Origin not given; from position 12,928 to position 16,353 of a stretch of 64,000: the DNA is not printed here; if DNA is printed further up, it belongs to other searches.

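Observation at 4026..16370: Operon-like array: one giant binding protein, two full sugar-type permease pairs, an NHL/Yip1 fusion and a DUF5696-like secreted protein, with no ATPase, regulator or known hydrolase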

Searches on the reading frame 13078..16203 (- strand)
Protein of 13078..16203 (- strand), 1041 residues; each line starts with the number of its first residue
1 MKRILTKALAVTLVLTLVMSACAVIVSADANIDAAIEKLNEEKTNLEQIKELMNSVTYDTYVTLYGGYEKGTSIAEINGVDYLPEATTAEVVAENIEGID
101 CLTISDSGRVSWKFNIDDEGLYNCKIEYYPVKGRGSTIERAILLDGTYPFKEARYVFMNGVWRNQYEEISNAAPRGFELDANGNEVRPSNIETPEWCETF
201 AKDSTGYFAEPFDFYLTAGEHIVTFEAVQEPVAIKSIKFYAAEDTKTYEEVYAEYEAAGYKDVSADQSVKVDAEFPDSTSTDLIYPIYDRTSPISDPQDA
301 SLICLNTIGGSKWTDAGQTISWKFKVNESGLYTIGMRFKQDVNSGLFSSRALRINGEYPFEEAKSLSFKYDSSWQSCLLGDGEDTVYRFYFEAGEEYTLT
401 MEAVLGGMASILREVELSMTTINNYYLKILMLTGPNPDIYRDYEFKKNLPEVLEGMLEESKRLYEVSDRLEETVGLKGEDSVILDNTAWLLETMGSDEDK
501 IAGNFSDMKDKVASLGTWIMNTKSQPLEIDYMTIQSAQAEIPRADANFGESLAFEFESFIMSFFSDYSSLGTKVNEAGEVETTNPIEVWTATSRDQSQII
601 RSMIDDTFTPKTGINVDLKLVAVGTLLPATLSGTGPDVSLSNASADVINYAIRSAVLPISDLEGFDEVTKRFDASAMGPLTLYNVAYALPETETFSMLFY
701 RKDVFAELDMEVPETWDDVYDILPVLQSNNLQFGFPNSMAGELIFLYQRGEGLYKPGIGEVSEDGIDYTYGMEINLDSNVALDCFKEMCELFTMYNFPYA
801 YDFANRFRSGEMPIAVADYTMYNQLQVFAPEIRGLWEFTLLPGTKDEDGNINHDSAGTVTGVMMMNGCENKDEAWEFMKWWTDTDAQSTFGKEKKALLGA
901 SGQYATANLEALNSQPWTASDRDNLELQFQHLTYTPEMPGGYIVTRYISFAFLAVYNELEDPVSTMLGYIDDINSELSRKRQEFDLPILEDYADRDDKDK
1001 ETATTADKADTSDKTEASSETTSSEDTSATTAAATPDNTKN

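Call 3: search_protein_families(library=pfam, proteins=[window:13078-16203:-], max_evalue=0.01)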
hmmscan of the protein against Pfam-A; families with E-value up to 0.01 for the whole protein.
window:13078-16203:- (1041 aa): 2 families
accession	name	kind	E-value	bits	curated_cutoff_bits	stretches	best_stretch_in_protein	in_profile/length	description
PF01547.30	SBP_bac_1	-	6.3e-20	72.8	26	1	597-887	7-306/307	Bacterial extracellular solute-binding protein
PF25275.1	Golvesin_C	-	0.0015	19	31.6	0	316-343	39-66/132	Golvesin C-terminal domain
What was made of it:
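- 13078..16203 (-): Giant solute-binding protein (1041 aa). Its parts are a signal/anchor helix, two CBM35-like beta-sandwiches (about 75-240 and 268-404), a four-helix bundle (408-523), a MalE-like class-1 SBP domain (586-983) and a disordered acidic Ser/Thr tail. Pfam SBP_bac_1 at residues 597-887 (call 3).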

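Call 4: search_protein_families(library=ncbifam, proteins=[window:13078-16203:-], max_evalue=0.01)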
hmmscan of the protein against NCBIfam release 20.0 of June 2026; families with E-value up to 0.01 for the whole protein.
window:13078-16203:- (1041 aa): 2 families
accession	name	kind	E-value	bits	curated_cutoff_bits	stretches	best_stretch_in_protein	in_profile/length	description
NF053763.1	ABCarbgalBndGanS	equivalog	2.2e-05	23.4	700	1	632-735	88-184/420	galactooligosaccharide ABC transporter substrate-binding protein GanS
TIGR03850.1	bind_CPR_0540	equivalog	0.0012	17.5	299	0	687-722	152-187/437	carbohydrate ABC transporter substrate-binding protein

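Call 9: search_solved_structures(query=window:13078-16203:-, max_evalue=1)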
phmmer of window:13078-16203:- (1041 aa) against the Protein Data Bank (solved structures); distinct sequences matched with E-value up to 1: 15.
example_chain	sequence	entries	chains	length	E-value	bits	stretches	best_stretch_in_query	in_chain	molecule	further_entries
5ysb_A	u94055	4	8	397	5.5e-09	37.9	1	586-896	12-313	Lin1841 protein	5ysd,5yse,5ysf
5ci5_A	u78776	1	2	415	7.4e-07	30.8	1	602-894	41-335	Extracellular solute-binding protein family 1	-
6pql_A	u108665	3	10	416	0.00042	21.7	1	626-743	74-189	ABC transporter sugar-binding protein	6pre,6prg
2hfb_A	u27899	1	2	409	0.00042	21.7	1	627-743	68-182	Sugar ABC transporter, sugar-binding protein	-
2heu_A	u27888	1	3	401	0.00046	21.6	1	627-743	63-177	Sugar ABC transporter, sugar-binding protein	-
2hq0_A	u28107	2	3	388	0.00048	21.5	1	626-743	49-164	Sugar ABC transporter, sugar-binding protein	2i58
9xf5_A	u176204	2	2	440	0.0014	20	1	583-730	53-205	ABC transporter substrate-binding protein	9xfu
4r9f_A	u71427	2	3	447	0.0026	19.1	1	624-711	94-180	MBP1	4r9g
7ehp_A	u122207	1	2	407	0.0039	18.5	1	676-738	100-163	chitin oligosaccahride binding protein NagB1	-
6hur_A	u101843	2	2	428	0.014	16.7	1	650-880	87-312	ABC transporter substrate-binding protein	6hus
3vxb_A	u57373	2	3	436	0.032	15.5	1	631-727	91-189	Putative sugar-binding lipoprotein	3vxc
1elj_A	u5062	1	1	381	0.044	15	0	859-885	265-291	MALTODEXTRIN-BINDING PROTEIN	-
4rya_A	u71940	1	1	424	0.1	13.8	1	594-721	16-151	ABC transporter substrate binding protein (Sorbitol)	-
8h2i_bE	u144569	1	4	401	0.22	12.7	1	109-182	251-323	MCPv4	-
6x84_A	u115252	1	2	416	0.25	12.5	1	688-743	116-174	sn-glycerol-3-phosphate-binding periplasmic protein UgpB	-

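Call 43: find_homologous_proteins(query=window:13078-16203:-, max_evalue=1e-10)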
Query window:13078-16203:- (1041 aa): 276 proteins with E <= 1e-10 among 8000 candidates; the best 120 are listed.
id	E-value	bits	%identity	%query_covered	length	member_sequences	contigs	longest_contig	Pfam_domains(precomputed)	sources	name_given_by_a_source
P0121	0.0e+0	2342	99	100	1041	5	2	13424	PF01547.31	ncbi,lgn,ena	-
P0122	0.0e+0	1265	58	96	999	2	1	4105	PF13416.12,PF01547.31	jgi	-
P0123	0.0e+0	1138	53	95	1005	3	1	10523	PF13416.12,PF01547.31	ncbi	-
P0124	0.0e+0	1121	57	79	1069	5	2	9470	PF13416.12,PF01547.31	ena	-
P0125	0.0e+0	1121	56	80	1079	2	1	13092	PF13416.12,PF01547.31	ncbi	-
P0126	0.0e+0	1118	52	95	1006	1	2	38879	PF13416.12,PF01547.31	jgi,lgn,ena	-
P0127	0.0e+0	1105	56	79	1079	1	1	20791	PF13416.12,PF01547.31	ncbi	-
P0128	0.0e+0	1071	54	78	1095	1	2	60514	PF13416.12,PF01547.31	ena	-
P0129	0.0e+0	1065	50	91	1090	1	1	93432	PF13416.12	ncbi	-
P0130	0.0e+0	1063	49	95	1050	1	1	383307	PF13416.12,PF01547.31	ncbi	-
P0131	0.0e+0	1062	54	80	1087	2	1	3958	PF13416.12,PF01547.31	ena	-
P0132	0.0e+0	1050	48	95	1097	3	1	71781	PF13416.12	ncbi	-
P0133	0.0e+0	1047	50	95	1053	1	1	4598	PF13416.12,PF01547.31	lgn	-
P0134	0.0e+0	1046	48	95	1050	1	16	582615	PF13416.12,PF01547.31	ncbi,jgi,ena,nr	ncbi:MAG: extracellular solute-binding protein [Ruminococcaceae bacterium]|nr:extracellular solute-b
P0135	0.0e+0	1046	49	93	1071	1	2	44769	PF13416.12,PF25275.2,PF01547.31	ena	-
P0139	2.1e-294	998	50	95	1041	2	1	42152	PF13416.12,PF01547.31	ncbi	-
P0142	3.6e-285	967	48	94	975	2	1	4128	PF16990.12,PF25275.2,PF01547.31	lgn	-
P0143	1.1e-284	965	46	95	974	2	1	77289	PF13416.12,PF01547.31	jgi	-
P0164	4.9e-262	890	43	96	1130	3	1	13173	PF13416.12,PF01547.31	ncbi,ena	-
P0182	9.1e-254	863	45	89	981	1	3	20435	PF13416.12,PF16990.12,PF01547.31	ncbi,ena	-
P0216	5.9e-244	831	44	86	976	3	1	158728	PF13416.12,PF01547.31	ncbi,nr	ncbi:MAG: transporter substrate-binding protein [Herbinix sp.]|nr:transporter substrate-binding prot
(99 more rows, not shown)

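Call 61: predict_structure(alignment_id=A2)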
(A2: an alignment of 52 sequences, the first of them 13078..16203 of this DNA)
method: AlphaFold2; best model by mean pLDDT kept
length: 1041 residues; sequences in the alignment: 52
mean_pLDDT: 86.1   pTM: 0.81
mean pLDDT of the five models: 86.1, 85.0, 83.4, 83.2, 82.6
residues with pLDDT >= 90: 612; 70-90: 325; 50-70: 39; < 50: 65
segments of 3 or more residues with pLDDT < 50: 22-41, 575-582, 1005-1041
pLDDT, mean of each block of 10 residues (from residue 1): 76 74 39 42 63 79 88 92 93 92 93 95 95 84 91 88 91 85 85 92 88 94 93 96 90 94 92 95 90 85 90 91 96 95 81 94 92 92 86 96 92 91 94 92 93 96 94 82 94 95 94 89 90 93 88 87 70 49 77 89 88 88 86 90 93 92 93 94 93 96 92 94 94 92 94 86 77 92 94 89 91 95 86 88 91 94 93 95 94 85 91 88 92 90 92 93 95 92 84 59 48 35 31 32 31
secondary structure, 60 per line:
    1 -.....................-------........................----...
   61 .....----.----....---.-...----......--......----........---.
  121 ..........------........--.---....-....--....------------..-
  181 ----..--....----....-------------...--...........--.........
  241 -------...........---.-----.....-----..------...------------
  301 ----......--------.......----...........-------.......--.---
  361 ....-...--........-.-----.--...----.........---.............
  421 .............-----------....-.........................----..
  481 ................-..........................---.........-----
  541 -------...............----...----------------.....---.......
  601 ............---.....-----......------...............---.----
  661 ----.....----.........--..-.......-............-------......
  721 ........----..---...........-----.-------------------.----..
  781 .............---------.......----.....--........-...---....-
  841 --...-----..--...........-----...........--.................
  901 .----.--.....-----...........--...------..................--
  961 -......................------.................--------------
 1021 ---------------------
elements in order (helices of 4 or more, strands of 3 or more residues): H2-22 H30-53 H58-65 E75-78 E91-96 E99-104 E109-116 E120-130 E137-144 H151-154 E156-159 E162-165 E189-192 E197-200 E214-216 E219-229 E232-240 H248-258 E268-272 E286-288 E305-310 E319-325 E330-340 E348-354 H361-364 E366-368 E371-378 E389-391 E396-404 H408-433 H445-448 H450-474 H479-496 H498-523 E527-535 H548-562 E586-590 H594-612 E616-620 H626-631 E638-643 H644-652 H665-669 H674-680 E688-694 E696-701 H702-707 H716-728 H738-748 H779-793 H803-809 E814-818 H821-828 E836-839 E843-845 E855-865 H871-881 H884-901 H909-913 H919-929 E932-934 H941-958 H962-983 H990-1006
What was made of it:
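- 13078..16203 (-): AF2 model with pLDDT 86.1 (call 61).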

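Call 64: fold_search(model_id=the predicted structure, library=pdb)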
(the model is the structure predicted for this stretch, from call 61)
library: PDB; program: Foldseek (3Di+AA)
matches with E <= 10: 1395; with E <= 0.001: 1035
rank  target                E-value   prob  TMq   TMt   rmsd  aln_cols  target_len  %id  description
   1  5ci5_B                3.7e-19  1.00  0.30  0.72   4.8       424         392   20  Crystal Structure of an ABC transporter Solute Binding Protein from Thermotoga Lettingae TMO (Tlet_1705, TARGET EFI-51 (released 2015-07-22)
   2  5ci5_A                4.7e-19  1.00  0.30  0.73   4.8       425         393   18  Crystal Structure of an ABC transporter Solute Binding Protein from Thermotoga Lettingae TMO (Tlet_1705, TARGET EFI-51 (released 2015-07-22)
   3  9xf5_A                4.5e-18  1.00  0.30  0.76   5.0       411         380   16  Cycloisomaltooligosaccharide binding protein in complex with cycloisomaltooctaose (released 2026-03-25)
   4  9xfu_A                1.1e-17  1.00  0.31  0.74   5.0       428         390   16  Cycloisomaltooligosaccharide binding protein in complex with isomaltoheptaose (released 2026-03-25)
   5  5yse_A                5.4e-17  1.00  0.31  0.77   4.4       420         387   20  Crystal structure of beta-1,2-glucooligosaccharide binding protein in complex with sophorotetraose (released 2018-05-02)
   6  3mq9_A                6.3e-17  1.00  0.31  0.68   7.6       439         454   14  Crystal Structure of Ectodomain Mutant of BST-2/Tetherin/CD317 Fused to MBP (released 2010-10-27)
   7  1urd_A                6.6e-17  1.00  0.28  0.72   5.1       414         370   15  X-ray structures of the maltose-maltodextrin binding protein of the thermoacidophilic bacterium Alicyclobacillus acido (released 2003-12-11)
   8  3iot_B                7.3e-17  1.00  0.31  0.77  10.9       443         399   13  Huntingtin amino-terminal region with 17 Gln residues - crystal C92-b (released 2009-09-29)
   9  3iot_C                9.9e-17  1.00  0.31  0.73   9.2       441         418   14  Huntingtin amino-terminal region with 17 Gln residues - crystal C92-b (released 2009-09-29)
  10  8r3e_C                1.0e-16  1.00  0.31  0.75   8.3       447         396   15  Huntingtin, 1-17, MBP-N (released 2024-09-18)
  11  1urs_B                1.0e-16  1.00  0.28  0.73   5.0       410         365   15  X-ray structures of the maltose-maltodextrin binding protein of the thermoacidophilic bacterium Alicyclobacillus acido (released 2003-12-11)
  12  8r3e_A                1.2e-16  1.00  0.32  0.77   7.0       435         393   14  Huntingtin, 1-17, MBP-N (released 2024-09-18)
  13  5v6y_B                1.2e-16  1.00  0.29  0.51   5.2       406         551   14  Crystal structure of the human CLR:RAMP1 extracellular domain heterodimer with bound high-affinity and altered selecti (released 2018-01-31)
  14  8dei_A                1.3e-16  1.00  0.32  0.67  14.0       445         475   15  Structure of the Cac1 KER domain (released 2023-07-05)
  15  5ysb_A                1.4e-16  1.00  0.32  0.81   3.4       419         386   20  Crystal structure of beta-1,2-glucooligosaccharide binding protein in ligand-free form (released 2018-05-02)
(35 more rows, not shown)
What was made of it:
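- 13078..16203 (-): Foldseek matches oligosaccharide SBPs 5ci5, 9xf5 and 5ysb (call 64).
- On Type-I ABC importer, CUT1-like (carbohydrate uptake transporter 1): Foldseek matches 5ci5, 5ysb and 9xf5 with TM-score normalised to target length of 0.72-0.81 (call 64).
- Closest known: CUT1-type sugar ABC importers of Firmicutes with a shared MsmX/MsmK ATPase. Same: The binding domain is a class-1 MalE-like fold (call 64).
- Tried and rejected: Foldseek on the full SBP model was dominated by the MalE-like half and said nothing about the N-terminal half (call 64).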

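Call 66: search_protein_families(library=pfam, proteins=[P0135, P0142, P0182, P0216, P0164, P0122, P0143], max_evalue=0.01)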
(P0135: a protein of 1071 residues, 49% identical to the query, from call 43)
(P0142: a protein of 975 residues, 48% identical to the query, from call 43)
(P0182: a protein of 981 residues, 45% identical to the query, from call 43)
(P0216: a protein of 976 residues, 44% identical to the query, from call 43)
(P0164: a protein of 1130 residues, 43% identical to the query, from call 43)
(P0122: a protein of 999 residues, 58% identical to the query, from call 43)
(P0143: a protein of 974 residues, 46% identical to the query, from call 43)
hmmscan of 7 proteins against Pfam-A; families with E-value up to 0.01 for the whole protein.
P0135 (1071 aa): 3 families
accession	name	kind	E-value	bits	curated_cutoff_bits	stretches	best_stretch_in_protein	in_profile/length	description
PF13416.11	SBP_bac_8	-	2.4e-15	57.5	27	1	677-965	30-252/279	Bacterial extracellular solute-binding protein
PF01547.30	SBP_bac_1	-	4.6e-13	50.3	26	1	648-962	9-306/307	Bacterial extracellular solute-binding protein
PF25275.1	Golvesin_C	-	1.5e-05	25.5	31.6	0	120-166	25-72/132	Golvesin C-terminal domain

P0142 (975 aa): 4 families
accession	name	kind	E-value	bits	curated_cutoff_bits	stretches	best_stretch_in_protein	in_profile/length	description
PF01547.30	SBP_bac_1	-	2.4e-18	67.6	26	1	584-860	6-307/307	Bacterial extracellular solute-binding protein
PF16990.11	CBM_35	-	6.5e-08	33.3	28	1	87-145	18-73/121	Carbohydrate binding module (family 35)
PF25275.1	Golvesin_C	-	4.3e-06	27.3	31.6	1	69-135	9-71/132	Golvesin C-terminal domain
PF11887.13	Mce4_CUP1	-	0.006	16.6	32.6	0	449-504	37-93/222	Cholesterol uptake porter CUP1 of Mce4, putative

P0182 (981 aa): 5 families
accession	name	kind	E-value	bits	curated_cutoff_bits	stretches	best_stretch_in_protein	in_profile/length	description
PF13416.11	SBP_bac_8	-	1.5e-22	81.2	27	1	633-891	27-259/279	Bacterial extracellular solute-binding protein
PF01547.30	SBP_bac_1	-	2.7e-22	80.6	26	1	605-882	7-307/307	Bacterial extracellular solute-binding protein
PF16990.11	CBM_35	-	1.8e-10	41.6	28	1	116-172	29-85/121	Carbohydrate binding module (family 35)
PF25275.1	Golvesin_C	-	0.00058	20.4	31.6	0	121-150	39-68/132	Golvesin C-terminal domain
PF00630.25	Filamin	-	0.0041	18.4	26.9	0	67-144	13-83/93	Filamin/ABP280 repeat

P0216 (976 aa): 5 families
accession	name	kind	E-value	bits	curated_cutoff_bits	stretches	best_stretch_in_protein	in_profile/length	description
PF01547.30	SBP_bac_1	-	2.3e-23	84.1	26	1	600-876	8-306/307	Bacterial extracellular solute-binding protein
PF13416.11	SBP_bac_8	-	5.1e-22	79.4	27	1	610-886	6-259/279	Bacterial extracellular solute-binding protein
PF16990.11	CBM_35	-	3.6e-05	24.5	28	0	315-383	28-97/121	Carbohydrate binding module (family 35)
PF13531.11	SBP_bac_11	-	0.0005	20.3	25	0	602-658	13-68/227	Bacterial extracellular solute-binding protein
PF25275.1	Golvesin_C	-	0.003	18.1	31.6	0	319-346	37-64/132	Golvesin C-terminal domain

P0164 (1130 aa): 2 families
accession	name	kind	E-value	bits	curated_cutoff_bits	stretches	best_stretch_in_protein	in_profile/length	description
PF13416.11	SBP_bac_8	-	1.1e-11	45.5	27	1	641-976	4-252/279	Bacterial extracellular solute-binding protein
PF01547.30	SBP_bac_1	-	3.9e-11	43.9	26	1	634-973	9-306/307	Bacterial extracellular solute-binding protein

P0122 (999 aa): 3 families
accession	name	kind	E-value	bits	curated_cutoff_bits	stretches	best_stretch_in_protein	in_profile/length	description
PF01547.30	SBP_bac_1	-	4.2e-18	66.8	26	1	601-890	4-306/307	Bacterial extracellular solute-binding protein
PF13416.11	SBP_bac_8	-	2.7e-17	63.9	27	1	614-895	4-254/279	Bacterial extracellular solute-binding protein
PF18252.6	Cu_bind_CorA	-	0.0077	16.3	27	0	58-124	106-174/184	Copper(I)-binding protein CorA-like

P0143 (974 aa): 3 families
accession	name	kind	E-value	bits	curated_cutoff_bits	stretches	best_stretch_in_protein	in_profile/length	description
PF01547.30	SBP_bac_1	-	7.8e-21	75.8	26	1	591-853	17-307/307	Bacterial extracellular solute-binding protein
PF13416.11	SBP_bac_8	-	1.4e-19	71.4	27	1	613-859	32-256/279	Bacterial extracellular solute-binding protein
PF16990.11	CBM_35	-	0.0035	18.1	28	0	91-134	21-65/121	Carbohydrate binding module (family 35)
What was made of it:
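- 13078..16203 (-): CBM_35 scores above cut-off in homologues (call 66).
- On CBM35 carbohydrate-binding module: Homologues P0142 and P0182 pass the CBM_35 cut-off (call 66).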

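Call 99: find_encoding_contigs(protein=P0121, flank=3000, max_places=3)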
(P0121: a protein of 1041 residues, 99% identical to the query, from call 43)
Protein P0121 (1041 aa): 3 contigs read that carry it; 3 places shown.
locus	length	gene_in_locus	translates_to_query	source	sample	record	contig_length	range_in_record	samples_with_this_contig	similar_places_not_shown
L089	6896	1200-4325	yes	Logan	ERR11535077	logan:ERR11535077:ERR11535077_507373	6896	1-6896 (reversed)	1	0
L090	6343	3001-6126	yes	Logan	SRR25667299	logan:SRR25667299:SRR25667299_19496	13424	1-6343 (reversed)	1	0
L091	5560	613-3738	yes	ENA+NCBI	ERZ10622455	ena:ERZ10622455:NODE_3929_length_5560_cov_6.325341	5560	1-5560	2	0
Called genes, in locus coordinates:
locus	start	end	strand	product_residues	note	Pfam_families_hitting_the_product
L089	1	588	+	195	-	?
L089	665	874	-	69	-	-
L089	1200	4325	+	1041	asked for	PF01547:SBP_bac_1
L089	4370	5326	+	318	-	PF00528:BPD_transp_1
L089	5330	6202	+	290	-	PF00528:BPD_transp_1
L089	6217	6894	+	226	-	?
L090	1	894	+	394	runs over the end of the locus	PF00266:Aminotran_5, PF01212:Beta_elim_lyase (faint), PF01041:DegT_DnrJ_EryC1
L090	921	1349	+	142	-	PF01592:NifU_N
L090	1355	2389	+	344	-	PF03054:tRNA_Me_trans, PF20259:tRNA_Me_trans_M, PF20258:tRNA_Me_trans_C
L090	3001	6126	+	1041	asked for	PF01547:SBP_bac_1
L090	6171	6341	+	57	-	?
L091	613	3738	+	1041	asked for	PF01547:SBP_bac_1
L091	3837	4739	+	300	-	PF00528:BPD_transp_1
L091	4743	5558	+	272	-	?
